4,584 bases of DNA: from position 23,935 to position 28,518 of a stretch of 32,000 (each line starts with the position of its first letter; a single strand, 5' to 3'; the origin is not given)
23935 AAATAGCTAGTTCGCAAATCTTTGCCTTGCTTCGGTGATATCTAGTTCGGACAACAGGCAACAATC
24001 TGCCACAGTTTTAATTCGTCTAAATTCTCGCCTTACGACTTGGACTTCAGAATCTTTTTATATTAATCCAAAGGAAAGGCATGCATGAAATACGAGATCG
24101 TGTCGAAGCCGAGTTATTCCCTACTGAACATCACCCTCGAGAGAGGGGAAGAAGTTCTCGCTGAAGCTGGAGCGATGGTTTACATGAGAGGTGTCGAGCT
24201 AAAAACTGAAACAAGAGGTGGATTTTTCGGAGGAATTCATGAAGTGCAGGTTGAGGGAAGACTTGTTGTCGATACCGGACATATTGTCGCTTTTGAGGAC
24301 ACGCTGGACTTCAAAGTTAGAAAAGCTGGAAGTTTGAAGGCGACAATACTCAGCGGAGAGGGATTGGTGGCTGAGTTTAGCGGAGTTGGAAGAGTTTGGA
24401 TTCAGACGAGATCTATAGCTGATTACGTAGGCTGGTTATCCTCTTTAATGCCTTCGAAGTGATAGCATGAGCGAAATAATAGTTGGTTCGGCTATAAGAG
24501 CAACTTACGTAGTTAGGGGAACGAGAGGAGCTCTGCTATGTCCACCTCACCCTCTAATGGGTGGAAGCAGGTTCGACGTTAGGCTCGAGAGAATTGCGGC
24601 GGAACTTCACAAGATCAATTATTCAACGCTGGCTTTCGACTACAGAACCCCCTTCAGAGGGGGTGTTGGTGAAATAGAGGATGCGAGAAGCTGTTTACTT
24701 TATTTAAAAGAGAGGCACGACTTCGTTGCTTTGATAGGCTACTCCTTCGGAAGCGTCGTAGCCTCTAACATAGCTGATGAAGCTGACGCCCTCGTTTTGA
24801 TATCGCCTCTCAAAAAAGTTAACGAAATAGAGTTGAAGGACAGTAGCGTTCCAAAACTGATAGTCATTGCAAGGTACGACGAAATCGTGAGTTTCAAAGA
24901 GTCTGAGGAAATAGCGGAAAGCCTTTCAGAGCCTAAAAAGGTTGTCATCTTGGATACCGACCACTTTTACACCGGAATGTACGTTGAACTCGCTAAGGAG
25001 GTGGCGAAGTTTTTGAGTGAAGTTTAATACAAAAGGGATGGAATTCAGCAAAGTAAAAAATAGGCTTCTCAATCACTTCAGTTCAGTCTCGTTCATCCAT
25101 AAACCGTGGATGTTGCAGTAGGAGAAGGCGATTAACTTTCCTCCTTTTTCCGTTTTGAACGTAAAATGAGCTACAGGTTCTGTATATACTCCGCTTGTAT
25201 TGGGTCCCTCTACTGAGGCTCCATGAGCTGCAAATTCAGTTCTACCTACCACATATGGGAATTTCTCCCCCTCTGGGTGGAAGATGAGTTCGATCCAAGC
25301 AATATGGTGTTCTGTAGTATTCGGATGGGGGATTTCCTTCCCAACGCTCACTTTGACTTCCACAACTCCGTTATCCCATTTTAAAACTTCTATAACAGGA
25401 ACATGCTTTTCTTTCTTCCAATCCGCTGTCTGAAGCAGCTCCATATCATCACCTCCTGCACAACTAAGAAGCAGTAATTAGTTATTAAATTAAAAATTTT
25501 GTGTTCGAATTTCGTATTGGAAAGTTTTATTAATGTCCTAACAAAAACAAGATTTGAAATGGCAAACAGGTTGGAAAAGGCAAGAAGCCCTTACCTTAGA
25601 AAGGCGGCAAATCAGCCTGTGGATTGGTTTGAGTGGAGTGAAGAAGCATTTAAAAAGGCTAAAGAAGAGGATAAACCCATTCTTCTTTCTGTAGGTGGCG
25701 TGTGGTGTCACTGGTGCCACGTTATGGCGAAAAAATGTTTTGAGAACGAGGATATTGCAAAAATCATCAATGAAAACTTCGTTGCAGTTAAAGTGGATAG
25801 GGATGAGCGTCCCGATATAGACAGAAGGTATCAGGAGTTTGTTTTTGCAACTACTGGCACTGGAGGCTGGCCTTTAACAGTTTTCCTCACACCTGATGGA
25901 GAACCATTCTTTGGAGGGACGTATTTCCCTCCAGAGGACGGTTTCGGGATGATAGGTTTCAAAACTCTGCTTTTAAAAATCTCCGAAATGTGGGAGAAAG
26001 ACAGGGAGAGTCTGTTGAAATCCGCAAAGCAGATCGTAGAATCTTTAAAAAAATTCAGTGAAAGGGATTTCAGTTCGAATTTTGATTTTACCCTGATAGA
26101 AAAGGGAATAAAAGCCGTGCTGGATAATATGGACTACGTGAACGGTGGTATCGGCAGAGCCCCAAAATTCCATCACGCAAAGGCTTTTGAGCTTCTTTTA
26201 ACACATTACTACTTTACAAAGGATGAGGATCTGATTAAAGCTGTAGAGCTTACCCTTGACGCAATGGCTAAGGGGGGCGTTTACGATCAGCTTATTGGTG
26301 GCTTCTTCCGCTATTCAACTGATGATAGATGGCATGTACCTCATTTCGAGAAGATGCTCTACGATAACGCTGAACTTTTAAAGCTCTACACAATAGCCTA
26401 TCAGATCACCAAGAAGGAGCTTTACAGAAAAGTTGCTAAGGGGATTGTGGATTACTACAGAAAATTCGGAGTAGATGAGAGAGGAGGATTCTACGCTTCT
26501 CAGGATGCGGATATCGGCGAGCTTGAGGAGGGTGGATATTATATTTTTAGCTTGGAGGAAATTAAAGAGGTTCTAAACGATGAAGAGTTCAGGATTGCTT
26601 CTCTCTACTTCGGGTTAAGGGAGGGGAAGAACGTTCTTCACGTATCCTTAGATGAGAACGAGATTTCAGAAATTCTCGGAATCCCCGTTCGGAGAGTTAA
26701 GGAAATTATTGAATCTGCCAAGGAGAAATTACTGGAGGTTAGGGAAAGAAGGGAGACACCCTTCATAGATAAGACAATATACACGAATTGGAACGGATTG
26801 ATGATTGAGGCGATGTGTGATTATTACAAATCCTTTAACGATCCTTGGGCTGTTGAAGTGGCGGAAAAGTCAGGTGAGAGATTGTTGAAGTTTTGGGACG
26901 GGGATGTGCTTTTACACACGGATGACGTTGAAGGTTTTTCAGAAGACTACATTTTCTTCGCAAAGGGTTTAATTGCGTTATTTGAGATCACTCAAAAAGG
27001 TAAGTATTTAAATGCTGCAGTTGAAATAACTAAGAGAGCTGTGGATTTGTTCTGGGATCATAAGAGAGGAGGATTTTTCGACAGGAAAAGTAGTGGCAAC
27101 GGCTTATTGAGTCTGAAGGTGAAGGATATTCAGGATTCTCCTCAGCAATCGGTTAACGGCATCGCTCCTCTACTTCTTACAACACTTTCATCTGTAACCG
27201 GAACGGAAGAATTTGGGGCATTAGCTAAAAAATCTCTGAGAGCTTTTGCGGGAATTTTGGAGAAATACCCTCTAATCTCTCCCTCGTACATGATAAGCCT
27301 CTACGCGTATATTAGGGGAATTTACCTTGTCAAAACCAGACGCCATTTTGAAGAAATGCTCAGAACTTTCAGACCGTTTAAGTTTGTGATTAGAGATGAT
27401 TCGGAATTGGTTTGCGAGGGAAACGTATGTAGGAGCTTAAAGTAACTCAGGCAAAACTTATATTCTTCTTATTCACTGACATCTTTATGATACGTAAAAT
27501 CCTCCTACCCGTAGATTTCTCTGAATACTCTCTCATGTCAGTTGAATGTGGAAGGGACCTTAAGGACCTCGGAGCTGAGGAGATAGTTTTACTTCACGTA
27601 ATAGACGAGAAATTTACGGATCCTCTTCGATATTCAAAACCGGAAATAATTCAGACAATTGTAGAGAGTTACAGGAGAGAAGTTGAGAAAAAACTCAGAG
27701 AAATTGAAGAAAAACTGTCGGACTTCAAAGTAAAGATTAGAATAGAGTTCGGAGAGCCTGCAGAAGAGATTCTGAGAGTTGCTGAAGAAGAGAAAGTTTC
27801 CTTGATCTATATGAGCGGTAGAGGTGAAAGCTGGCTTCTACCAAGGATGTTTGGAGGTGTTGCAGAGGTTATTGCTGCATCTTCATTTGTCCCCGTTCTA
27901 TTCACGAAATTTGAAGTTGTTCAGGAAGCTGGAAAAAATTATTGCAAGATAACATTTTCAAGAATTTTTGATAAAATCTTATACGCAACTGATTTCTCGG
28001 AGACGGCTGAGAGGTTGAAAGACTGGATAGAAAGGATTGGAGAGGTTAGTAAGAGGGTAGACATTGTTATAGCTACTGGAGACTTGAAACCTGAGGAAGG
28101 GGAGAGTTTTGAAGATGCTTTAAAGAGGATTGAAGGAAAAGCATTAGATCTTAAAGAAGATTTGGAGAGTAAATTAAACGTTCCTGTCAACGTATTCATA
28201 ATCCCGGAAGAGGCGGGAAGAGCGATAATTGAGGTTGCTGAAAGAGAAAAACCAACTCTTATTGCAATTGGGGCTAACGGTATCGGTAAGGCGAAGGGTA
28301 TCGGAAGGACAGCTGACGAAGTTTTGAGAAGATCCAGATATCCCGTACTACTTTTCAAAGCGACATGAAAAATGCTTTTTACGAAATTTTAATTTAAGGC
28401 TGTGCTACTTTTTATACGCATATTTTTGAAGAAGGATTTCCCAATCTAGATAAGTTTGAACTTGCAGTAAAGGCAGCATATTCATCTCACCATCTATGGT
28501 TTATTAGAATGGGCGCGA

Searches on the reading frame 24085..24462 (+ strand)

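Call 73: search_protein_families(library=pfam, proteins=[window:24085-24462:+], max_evalue=0.001)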
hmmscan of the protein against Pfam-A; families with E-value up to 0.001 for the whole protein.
window:24085-24462:+ (125 aa): 1 family
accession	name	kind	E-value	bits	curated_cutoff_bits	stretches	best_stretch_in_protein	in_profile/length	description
PF01987.23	AIM24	-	1.8e-29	103.3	25.7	2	48-109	142-205/205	Mitochondrial biogenesis AIM24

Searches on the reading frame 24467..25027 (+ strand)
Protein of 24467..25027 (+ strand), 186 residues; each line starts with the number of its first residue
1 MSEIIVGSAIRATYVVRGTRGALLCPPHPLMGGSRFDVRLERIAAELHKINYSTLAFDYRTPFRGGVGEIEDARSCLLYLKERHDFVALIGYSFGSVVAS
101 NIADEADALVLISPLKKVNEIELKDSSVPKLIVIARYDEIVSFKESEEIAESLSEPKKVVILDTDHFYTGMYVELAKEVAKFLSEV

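Call 73: search_protein_families(library=pfam, proteins=[window:24467-25027:+], max_evalue=0.001)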
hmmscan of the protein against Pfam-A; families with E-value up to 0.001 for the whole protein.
window:24467-25027:+ (186 aa): 5 families
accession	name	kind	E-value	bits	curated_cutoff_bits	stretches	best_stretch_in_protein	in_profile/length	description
PF12146.15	Hydrolase_4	-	3.5e-05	23.7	27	0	70-119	59-114/239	Serine aminopeptidase, S33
PF03959.19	FSH1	-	3.7e-05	23.9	21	0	79-167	95-200/211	Serine hydrolase (FSH1)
PF12695.13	Abhydrolase_5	-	9.4e-05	22.7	27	1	86-172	59-146/164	Alpha/beta hydrolase family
PF01738.24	DLH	-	0.00011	22.3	21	1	69-157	80-173/217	Dienelactone hydrolase family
PF00561.26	Abhydrolase_1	-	0.00092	19.4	25.8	0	127-167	199-239/245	alpha/beta hydrolase fold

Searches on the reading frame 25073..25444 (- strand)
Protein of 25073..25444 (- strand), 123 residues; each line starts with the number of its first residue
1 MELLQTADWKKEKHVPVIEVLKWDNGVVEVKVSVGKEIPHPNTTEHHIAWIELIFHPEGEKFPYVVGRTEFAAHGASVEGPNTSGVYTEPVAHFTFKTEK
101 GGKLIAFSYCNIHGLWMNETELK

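Call 73: search_protein_families(library=pfam, proteins=[window:25073-25444:-], max_evalue=0.001)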
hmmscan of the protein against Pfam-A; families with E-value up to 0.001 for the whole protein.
window:25073-25444:- (123 aa): 1 family
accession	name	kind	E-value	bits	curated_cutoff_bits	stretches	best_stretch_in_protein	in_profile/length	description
PF01880.24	Desulfoferrodox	-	1.7e-32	112.3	22.2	1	7-118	2-97/98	Desulfoferrodoxin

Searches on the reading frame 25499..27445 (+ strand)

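Call 73: search_protein_families(library=pfam, proteins=[window:25499-27445:+], max_evalue=0.001)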
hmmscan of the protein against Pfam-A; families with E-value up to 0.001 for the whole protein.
window:25499-27445:+ (648 aa): 5 families
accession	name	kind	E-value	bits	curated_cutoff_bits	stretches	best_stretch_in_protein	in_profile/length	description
PF03190.21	Thioredox_DsbH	-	9.6e-74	247.2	27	1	23-184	2-163/163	Protein of unknown function, DUF255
PF13899.12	Thioredoxin_7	-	1.4e-14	54.4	27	1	42-132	1-83/83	Thioredoxin-like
PF13098.12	Thioredoxin_2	-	3.6e-06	27.7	27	1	54-136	1-87/104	Thioredoxin-like domain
PF07221.17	GlcNAc_2-epim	-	1.8e-05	24.6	23.4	0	225-338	213-327/347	N-acylglucosamine 2-epimerase (GlcNAc 2-epimerase)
PF07470.19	Glyco_hydro_88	-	0.00058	19.4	26.6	0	224-332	29-119/352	Glycosyl Hydrolase Family 88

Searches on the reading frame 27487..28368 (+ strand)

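Call 73: search_protein_families(library=pfam, proteins=[window:27487-28368:+], max_evalue=0.001)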
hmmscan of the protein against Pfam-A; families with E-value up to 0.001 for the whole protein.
window:27487-28368:+ (293 aa): 1 family
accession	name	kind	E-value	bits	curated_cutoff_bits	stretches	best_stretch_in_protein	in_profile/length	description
PF00582.32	Usp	-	4.7e-36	124.9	24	2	1-140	1-140/141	Universal stress protein family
